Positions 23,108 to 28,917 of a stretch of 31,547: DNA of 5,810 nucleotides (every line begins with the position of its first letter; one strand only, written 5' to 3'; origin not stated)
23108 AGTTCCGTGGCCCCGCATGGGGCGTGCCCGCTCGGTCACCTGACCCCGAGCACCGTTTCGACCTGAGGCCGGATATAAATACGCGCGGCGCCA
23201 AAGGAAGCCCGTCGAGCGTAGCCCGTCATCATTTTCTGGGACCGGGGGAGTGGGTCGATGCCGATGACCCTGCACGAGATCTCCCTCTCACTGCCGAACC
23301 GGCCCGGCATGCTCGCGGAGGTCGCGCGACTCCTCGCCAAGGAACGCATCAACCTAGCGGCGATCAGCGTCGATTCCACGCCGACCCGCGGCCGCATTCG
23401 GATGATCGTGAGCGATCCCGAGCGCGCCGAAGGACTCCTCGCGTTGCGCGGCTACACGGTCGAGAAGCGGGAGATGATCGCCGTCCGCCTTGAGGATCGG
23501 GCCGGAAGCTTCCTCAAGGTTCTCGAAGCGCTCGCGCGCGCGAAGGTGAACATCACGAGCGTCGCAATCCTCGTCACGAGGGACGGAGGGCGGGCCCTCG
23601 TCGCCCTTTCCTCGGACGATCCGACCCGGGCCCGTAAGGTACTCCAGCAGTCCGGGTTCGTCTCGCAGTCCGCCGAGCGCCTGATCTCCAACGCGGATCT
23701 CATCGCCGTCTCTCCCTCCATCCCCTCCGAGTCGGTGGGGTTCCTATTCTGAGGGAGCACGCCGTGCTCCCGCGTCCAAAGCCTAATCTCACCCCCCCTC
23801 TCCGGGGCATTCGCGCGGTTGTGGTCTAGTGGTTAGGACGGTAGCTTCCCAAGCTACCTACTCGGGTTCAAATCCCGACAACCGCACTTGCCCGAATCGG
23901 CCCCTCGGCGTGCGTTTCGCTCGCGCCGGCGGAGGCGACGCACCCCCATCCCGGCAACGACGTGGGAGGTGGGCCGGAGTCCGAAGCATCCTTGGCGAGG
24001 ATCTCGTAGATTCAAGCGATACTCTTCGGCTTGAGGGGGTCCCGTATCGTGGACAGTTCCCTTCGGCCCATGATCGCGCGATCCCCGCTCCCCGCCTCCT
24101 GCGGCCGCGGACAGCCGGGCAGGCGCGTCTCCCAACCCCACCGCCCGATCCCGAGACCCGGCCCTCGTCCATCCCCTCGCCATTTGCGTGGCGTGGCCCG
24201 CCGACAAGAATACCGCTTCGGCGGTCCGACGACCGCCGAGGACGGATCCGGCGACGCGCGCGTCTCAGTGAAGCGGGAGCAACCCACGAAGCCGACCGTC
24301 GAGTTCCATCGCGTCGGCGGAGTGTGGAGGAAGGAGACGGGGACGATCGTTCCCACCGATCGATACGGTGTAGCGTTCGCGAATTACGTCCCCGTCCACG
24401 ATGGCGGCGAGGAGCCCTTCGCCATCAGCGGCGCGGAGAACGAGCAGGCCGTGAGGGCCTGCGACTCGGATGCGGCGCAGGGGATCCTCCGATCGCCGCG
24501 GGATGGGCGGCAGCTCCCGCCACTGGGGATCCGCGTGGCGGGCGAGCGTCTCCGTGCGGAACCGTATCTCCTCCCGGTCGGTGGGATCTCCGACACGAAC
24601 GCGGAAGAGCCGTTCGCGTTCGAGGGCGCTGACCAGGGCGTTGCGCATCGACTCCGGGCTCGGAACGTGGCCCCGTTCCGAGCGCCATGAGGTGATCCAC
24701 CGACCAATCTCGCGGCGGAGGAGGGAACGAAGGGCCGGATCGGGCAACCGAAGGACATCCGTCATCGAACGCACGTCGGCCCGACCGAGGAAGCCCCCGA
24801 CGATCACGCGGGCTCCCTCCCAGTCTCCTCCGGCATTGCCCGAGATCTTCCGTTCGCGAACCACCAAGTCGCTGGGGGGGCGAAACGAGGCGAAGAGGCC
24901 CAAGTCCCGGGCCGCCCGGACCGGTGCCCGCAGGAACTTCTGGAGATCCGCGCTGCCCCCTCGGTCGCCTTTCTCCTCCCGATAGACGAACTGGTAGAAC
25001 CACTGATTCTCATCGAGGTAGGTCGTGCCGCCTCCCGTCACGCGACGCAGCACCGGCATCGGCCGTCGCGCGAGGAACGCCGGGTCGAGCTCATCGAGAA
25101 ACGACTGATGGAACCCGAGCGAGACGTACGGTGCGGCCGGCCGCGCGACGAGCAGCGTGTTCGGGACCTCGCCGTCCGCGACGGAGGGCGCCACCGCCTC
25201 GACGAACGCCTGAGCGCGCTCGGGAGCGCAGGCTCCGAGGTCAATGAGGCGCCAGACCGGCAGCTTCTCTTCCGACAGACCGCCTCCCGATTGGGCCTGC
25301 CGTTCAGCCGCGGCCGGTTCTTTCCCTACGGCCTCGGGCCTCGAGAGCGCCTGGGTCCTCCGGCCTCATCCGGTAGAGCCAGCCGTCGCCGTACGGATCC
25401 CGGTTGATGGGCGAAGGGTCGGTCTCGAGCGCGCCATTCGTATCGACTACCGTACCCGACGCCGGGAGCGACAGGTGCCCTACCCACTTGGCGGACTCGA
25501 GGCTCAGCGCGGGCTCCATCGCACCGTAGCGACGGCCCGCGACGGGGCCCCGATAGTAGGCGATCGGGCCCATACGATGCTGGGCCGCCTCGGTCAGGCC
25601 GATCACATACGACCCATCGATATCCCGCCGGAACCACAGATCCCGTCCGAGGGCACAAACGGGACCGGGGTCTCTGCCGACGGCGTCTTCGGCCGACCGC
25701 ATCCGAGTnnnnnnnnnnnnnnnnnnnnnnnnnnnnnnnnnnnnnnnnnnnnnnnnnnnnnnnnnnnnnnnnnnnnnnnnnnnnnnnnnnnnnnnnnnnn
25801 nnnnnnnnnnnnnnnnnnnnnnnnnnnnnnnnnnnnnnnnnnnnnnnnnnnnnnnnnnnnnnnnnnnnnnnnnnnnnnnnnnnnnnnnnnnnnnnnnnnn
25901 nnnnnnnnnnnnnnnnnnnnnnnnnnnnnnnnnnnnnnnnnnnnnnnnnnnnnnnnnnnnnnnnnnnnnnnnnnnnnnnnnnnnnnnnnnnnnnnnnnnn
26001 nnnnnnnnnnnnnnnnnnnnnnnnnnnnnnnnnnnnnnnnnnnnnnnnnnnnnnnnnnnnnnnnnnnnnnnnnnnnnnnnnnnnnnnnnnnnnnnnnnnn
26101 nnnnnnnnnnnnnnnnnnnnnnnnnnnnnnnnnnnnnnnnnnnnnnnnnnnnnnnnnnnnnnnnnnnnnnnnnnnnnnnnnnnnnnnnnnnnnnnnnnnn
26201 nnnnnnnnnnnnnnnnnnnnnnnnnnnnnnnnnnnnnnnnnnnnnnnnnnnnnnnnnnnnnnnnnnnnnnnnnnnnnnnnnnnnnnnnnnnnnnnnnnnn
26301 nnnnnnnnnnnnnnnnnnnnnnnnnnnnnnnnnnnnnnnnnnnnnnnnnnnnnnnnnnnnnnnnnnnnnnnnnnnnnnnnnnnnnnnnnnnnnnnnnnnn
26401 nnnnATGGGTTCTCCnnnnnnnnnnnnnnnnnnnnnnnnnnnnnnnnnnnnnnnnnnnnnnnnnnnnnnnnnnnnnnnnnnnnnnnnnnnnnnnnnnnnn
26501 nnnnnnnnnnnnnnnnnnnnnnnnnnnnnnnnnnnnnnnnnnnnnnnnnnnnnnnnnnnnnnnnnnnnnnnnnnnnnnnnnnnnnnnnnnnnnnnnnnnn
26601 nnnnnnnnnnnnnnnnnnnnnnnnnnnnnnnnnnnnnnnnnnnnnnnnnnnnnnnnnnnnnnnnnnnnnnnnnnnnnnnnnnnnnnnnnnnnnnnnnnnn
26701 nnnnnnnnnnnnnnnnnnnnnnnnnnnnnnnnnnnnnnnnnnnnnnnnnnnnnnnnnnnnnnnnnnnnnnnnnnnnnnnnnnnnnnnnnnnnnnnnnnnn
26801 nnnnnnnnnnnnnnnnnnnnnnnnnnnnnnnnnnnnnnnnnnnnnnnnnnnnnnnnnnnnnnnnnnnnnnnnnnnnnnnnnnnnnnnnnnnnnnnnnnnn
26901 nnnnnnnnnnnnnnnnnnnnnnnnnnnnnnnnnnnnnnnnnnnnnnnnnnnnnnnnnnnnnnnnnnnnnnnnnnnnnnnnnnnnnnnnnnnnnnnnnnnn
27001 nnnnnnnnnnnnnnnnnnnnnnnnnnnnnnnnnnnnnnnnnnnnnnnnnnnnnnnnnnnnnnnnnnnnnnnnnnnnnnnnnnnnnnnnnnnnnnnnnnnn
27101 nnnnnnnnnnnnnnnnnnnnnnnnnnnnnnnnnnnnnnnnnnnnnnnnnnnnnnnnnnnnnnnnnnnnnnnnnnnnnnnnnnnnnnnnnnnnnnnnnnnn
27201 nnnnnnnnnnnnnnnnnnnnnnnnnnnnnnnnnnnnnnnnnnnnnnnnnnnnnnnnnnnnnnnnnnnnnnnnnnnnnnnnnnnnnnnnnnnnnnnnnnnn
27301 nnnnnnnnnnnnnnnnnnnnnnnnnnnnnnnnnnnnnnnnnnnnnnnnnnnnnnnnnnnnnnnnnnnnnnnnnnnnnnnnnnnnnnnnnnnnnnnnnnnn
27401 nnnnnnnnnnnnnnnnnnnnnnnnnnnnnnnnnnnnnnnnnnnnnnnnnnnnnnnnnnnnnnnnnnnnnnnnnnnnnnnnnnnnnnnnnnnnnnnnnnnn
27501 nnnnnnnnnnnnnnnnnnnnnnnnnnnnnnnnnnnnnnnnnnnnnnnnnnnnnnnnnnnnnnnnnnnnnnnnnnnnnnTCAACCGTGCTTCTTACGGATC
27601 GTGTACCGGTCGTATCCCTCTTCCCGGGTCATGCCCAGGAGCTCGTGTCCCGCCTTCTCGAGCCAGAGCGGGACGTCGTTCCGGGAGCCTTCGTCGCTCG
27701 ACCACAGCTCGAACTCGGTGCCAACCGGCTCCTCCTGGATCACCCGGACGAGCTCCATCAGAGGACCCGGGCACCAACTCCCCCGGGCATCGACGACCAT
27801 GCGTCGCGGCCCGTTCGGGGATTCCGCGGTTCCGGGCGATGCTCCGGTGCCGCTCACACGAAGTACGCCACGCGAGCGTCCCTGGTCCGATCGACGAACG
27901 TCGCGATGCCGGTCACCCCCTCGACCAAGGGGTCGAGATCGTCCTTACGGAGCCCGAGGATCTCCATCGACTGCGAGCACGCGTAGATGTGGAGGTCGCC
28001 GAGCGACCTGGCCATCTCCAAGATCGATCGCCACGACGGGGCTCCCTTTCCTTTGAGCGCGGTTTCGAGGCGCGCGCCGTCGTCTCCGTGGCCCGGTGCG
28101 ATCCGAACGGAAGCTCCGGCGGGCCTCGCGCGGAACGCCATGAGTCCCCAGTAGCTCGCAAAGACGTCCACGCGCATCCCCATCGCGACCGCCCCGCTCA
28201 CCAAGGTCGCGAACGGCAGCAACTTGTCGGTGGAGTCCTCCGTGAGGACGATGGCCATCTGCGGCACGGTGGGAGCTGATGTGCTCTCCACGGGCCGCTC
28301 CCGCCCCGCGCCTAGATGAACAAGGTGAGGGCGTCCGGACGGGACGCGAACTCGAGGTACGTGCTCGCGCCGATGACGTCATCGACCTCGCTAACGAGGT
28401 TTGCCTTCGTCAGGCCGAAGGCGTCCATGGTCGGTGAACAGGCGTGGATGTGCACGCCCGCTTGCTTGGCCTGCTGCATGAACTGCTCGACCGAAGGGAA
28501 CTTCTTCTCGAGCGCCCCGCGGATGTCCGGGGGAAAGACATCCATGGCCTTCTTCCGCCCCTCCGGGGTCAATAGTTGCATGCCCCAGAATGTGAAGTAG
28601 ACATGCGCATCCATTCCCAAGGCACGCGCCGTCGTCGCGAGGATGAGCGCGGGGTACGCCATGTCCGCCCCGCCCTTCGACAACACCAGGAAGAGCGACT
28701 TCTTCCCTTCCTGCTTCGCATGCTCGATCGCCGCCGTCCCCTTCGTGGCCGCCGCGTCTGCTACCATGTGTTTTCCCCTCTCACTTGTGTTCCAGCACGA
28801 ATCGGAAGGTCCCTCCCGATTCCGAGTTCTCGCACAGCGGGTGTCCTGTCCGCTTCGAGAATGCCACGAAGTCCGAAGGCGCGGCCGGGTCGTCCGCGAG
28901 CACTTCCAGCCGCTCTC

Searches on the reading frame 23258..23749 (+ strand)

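Call 70: search_protein_families(library=pfam, proteins=[window:23258-23749:+], max_evalue=0.01)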
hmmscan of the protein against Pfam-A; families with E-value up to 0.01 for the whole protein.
window:23258-23749:+ (164 aa): 9 families
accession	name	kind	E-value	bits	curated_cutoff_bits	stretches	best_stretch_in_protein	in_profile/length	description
PF01842.31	ACT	-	2.8e-21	75.4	27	2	6-61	1-58/66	ACT domain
PF22629.2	ACT_AHAS_ss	-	1.8e-14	54.1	27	2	9-59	2-54/67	AHAS small subunit-like ACT domain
PF19571.5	ACT_8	-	7.4e-14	52.2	23.5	1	3-131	1-127/141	ACT domain pair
PF13291.12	ACT_4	-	1.8e-10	41.8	27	2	7-53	8-58/80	ACT domain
PF13840.12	ACT_7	-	3e-05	24.2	27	0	12-38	16-43/65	ACT domain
PF22754.3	bHLH-TF_ACT-like_plant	-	0.00012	22.7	27.6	0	67-112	6-51/75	Plant bHLH transcription factor, ACT-like domain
PF22468.2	ACT_9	-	0.00032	20.8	27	0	13-39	9-35/61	ACT domain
PF13710.12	ACT_5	-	0.00079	19.6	27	0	14-57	1-45/62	ACT domain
PF22190.2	TTHA0829-like_ACT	-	0.00083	19.7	27.4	0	74-115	5-44/70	TTHA0829-like ACT domain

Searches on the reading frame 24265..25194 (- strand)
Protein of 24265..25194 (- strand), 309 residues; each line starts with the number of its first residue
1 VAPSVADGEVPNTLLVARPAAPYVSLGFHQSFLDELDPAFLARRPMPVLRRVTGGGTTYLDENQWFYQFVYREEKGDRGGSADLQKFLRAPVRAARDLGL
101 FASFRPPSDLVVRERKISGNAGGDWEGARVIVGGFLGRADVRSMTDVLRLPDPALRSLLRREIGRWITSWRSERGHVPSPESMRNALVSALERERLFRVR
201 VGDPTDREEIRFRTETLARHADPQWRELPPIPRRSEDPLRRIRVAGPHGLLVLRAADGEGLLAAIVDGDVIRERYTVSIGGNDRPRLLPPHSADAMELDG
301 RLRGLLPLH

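Call 3: search_protein_families(library=pfam, proteins=[window:24265-25194:-], max_evalue=0.01)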
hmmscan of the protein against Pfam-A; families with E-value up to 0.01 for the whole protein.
window:24265-25194:- (309 aa): 1 family
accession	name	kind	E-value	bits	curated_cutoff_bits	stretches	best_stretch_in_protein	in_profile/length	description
PF21948.1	LplA-B_cat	-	2.9e-23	83.3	27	1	6-191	17-199/200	Lipoyl protein ligase A/B catalytic domain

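Call 24: search_solved_structures(query=window:24265-25194:-, max_evalue=0.001)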
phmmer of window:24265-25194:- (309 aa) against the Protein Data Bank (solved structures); distinct sequences matched with E-value up to 0.001: 7.
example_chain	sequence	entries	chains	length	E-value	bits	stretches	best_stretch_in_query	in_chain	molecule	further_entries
1vqz_A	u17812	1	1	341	2.4e-10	43.3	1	22-193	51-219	lipoate-protein ligase, putative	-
8cri_A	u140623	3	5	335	1.3e-09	40.9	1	21-127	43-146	lipoate--protein ligase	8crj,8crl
5iby_A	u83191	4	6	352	1.3e-09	40.8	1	20-168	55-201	Lipoate--protein ligase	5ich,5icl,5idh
5ij6_A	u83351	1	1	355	4.5e-08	35.8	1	20-189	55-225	Lipoate--protein ligase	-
2ars_A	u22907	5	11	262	3.2e-07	33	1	24-225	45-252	Lipoate-protein ligase A | PUTATIVE LIPOATE PROTEIN LIGASE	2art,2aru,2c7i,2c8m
3r07_A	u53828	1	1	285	4.2e-07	32.6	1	24-224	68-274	Lipoate-protein ligase A subunit 1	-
6jom_A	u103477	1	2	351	9.9e-07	31.4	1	13-122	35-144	Lipoate--protein ligase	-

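Call 37: search_protein_families(library=ncbifam, proteins=[window:24265-25194:-], max_evalue=0.001)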
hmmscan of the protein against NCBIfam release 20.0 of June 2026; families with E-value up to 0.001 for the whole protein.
window:24265-25194:- (309 aa): 4 families
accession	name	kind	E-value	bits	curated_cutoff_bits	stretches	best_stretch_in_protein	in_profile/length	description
TIGR00545.2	lipoyltrans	equivalog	9e-19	67.6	280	1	14-151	31-165/328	lipoate--protein ligase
NF053790.1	LplA_LipA_fuse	exception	5.8e-10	38.4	800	1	20-149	40-165/606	bifunctional lipoate--protein ligase/lipoyl synthase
NF053751.1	LplAB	exception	7.7e-10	38.3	550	1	3-150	122-272/348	lipoate-protein ligase LplAB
NF053750.1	LplA_large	exception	9.9e-09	34.9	480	1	8-155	27-177/248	lipoate-protein ligase large subunit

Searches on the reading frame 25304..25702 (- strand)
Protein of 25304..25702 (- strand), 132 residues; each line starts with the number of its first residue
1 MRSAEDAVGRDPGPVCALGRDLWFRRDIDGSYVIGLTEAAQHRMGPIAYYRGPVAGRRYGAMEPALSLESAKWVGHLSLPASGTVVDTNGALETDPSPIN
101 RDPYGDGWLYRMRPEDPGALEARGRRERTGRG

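Call 3: search_protein_families(library=pfam, proteins=[window:25304-25702:-], max_evalue=0.01)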
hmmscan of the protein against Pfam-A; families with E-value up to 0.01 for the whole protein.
window:25304-25702:- (132 aa): 1 family
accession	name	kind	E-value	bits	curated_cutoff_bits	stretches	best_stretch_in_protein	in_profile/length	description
PF01597.25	GCV_H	-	1e-23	84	22.2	1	22-119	8-105/122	Glycine cleavage H-protein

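Call 23: search_solved_structures(query=window:25304-25702:-, max_evalue=0.001)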
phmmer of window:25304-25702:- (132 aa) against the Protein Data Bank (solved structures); distinct sequences matched with E-value up to 0.001: 14.
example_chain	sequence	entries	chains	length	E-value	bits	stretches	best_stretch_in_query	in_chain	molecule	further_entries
1onl_A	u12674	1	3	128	2.1e-17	66.8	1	31-121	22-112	glycine cleavage system H protein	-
3a8i_E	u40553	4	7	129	5.9e-17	65.3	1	22-122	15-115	Glycine cleavage system H protein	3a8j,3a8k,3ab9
3a7a_B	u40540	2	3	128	5.9e-17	65.3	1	22-122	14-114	Glycine cleavage system H protein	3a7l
2ka7_A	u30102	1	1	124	8e-17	64.9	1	32-121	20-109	Glycine cleavage system H protein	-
1zko_A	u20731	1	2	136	1.1e-16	64.5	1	32-121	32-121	Glycine cleavage system H protein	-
3tzu_A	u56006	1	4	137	5.1e-15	59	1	29-120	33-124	Glycine cleavage system H protein 1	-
3ift_A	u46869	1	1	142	1.3e-14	57.7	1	20-121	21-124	Glycine cleavage system H protein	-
3hgb_A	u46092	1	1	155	1.5e-14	57.5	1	19-121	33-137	Glycine cleavage system H protein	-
2edg_A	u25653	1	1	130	1.4e-12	51.1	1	29-122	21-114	Glycine cleavage system H protein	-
3klr_A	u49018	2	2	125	8.9e-12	48.5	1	29-122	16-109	Glycine cleavage system H protein | Glycine cleavage system H protein, mitochondrial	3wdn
1dxm_A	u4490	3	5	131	9.6e-12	48.4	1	30-127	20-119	H PROTEIN | H PROTEIN OF THE GLYCINE CLEAVAGE SYSTEM | H-PROTEIN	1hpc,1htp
8ugo_E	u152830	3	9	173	3.9e-11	46.4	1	29-122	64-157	Glycine cleavage system H protein, mitochondrial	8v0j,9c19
3mxu_A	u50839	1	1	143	6.8e-10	42.4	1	28-121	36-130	Glycine cleavage system H protein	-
5a35_A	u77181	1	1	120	0.00022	24.5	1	28-122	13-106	GLYCINE CLEAVAGE SYSTEM H PROTEIN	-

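Call 37: search_protein_families(library=ncbifam, proteins=[window:25304-25702:-], max_evalue=0.001)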
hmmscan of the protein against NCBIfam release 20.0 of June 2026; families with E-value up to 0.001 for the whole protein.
window:25304-25702:- (132 aa): 4 families
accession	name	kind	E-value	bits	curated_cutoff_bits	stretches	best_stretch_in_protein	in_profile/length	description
NF002270.0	PRK01202.1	subfamily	3e-24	85.3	117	1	21-121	14-114/129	glycine cleavage system protein GcvH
TIGR00527.1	gcvH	equivalog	2e-19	69.9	115.85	1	21-116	12-107/129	glycine cleavage system protein GcvH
NF045810.1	GcvH_rel_desulf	equivalog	9.3e-08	32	150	1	19-118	21-118/167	GcvH-related protein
TIGR03077.1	not_gcvH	equivalog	1.3e-07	31.6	144.05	1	34-113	19-98/110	glycine cleavage protein H-like protein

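Call 64: find_homologous_proteins(query=window:25304-25702:-, max_evalue=0.00001)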
Query window:25304-25702:- (132 aa): 21 proteins with E <= 0.00001 among 37 candidates.
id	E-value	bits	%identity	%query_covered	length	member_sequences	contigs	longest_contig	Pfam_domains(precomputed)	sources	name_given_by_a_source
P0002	8.8e-84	297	100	100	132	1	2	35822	PF01597.26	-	-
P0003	7.5e-48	180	69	92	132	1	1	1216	PF01597.26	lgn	-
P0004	1.7e-47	179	66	93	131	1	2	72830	PF01597.26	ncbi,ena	-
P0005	1.8e-47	179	67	92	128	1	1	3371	PF01597.26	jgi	jgi:glycine cleavage system H protein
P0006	1.8e-46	176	69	83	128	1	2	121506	PF01597.26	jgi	jgi:glycine cleavage system H protein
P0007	4.0e-46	175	71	83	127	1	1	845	PF01597.26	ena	-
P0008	3.8e-45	171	68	86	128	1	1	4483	PF01597.26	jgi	jgi:glycine cleavage system H protein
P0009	3.8e-45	171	71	85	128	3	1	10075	PF01597.26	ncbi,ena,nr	ncbi:MAG TPA: glycine cleavage system protein H [Thermoplasmata archaeon]|nr:glycine cleavage system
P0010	4.5e-45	171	68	84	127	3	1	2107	PF01597.26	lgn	-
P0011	3.5e-42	162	64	85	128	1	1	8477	PF01597.26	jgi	jgi:glycine cleavage system H protein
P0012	1.9e-41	159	65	84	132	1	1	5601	PF01597.26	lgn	-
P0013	2.8e-41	159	68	82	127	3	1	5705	PF01597.26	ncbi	-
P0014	2.7e-39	152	65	88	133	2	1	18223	PF01597.26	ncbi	-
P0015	1.5e-38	150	65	83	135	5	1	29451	PF01597.26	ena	-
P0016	1.3e-35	140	61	80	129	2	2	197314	PF01597.26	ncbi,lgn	-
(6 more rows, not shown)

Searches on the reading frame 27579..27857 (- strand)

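Call 3: search_protein_families(library=pfam, proteins=[window:27579-27857:-], max_evalue=0.01)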
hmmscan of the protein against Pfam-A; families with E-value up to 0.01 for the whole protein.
window:27579-27857:- (92 aa): 1 family
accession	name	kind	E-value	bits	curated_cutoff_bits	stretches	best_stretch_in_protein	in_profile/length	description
PF01206.22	TusA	-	5.7e-17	61.8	28.6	1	21-89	2-70/70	Sulfurtransferase TusA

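Call 37: search_protein_families(library=ncbifam, proteins=[window:27579-27857:-], max_evalue=0.001)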
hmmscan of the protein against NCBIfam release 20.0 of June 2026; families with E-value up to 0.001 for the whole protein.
window:27579-27857:- (92 aa): 1 family
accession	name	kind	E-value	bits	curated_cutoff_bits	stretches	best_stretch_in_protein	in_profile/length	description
NF001423.0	PRK00299.1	equivalog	4.4e-07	29.7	78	1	20-91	10-81/82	sulfurtransferase TusA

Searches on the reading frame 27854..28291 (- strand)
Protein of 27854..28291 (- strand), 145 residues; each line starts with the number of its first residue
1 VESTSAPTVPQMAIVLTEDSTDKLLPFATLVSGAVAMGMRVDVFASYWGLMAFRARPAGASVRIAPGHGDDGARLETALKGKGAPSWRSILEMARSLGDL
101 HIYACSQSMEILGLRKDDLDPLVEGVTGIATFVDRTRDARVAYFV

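Call 3: search_protein_families(library=pfam, proteins=[window:27854-28291:-], max_evalue=0.01)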
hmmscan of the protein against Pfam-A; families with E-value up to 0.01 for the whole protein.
window:27854-28291:- (145 aa): 1 family
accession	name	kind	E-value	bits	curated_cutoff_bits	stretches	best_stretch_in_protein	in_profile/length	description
PF13686.11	DrsE_2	-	2.3e-16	60.6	25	2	76-143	90-155/156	DsrE/DsrF/DrsH-like family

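Call 37: search_protein_families(library=ncbifam, proteins=[window:27854-28291:-], max_evalue=0.001)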
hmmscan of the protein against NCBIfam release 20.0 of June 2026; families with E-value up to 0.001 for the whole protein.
window:27854-28291:- (145 aa): 1 family
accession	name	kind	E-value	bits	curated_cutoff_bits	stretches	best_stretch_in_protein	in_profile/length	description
NF047629.1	SulfCarrDsrE2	equivalog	1.4e-06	28.5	210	0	11-56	5-50/159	sulfur carrier protein DsrE2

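Call 39: search_solved_structures(query=window:27854-28291:-, max_evalue=0.01)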
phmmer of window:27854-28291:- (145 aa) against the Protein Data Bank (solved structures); distinct sequences matched with E-value up to 0.01: 2.
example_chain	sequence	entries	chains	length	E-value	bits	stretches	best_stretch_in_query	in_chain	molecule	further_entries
2qs7_A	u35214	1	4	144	5.3e-22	81.6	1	11-139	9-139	Uncharacterized protein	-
3pnx_A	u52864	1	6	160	4.7e-07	33.2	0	77-124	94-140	Putative sulfurtransferase dsrE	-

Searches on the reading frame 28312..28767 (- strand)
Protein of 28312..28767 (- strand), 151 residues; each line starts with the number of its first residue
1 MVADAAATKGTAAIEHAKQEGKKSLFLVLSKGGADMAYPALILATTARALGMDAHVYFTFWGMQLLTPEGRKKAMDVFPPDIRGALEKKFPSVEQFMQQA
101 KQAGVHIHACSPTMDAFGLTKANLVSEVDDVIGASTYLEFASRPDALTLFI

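Call 3: search_protein_families(library=pfam, proteins=[window:28312-28767:-], max_evalue=0.01)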
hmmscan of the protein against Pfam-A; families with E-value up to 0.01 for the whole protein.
window:28312-28767:- (151 aa): 2 families
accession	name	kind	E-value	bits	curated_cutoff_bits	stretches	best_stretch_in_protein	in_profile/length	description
PF13686.11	DrsE_2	-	1.3e-27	97.1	25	2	22-75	2-55/156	DsrE/DsrF/DrsH-like family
PF02635.20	DsrE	-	1.1e-09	38.9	22.7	1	23-143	1-109/116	DsrE/DsrF-like family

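Call 37: search_protein_families(library=ncbifam, proteins=[window:28312-28767:-], max_evalue=0.001)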
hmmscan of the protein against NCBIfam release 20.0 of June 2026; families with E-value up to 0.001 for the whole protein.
window:28312-28767:- (151 aa): 1 family
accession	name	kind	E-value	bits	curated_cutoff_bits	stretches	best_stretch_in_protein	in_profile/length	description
NF047629.1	SulfCarrDsrE2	equivalog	7.6e-20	71.7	210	2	22-69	3-50/159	sulfur carrier protein DsrE2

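Call 38: search_solved_structures(query=window:28312-28767:-, max_evalue=0.01)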
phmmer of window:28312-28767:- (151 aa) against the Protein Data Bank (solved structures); distinct sequences matched with E-value up to 0.01: 3.
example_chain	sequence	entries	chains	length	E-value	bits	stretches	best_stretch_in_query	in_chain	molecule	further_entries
2qs7_A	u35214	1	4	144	7.9e-20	74.8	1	19-149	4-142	Uncharacterized protein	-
3pnx_A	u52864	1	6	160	8.7e-08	35.8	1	21-69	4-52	Putative sulfurtransferase dsrE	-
3mc3_A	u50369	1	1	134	0.00025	24.6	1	15-146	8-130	DsrE/DsrF-like family protein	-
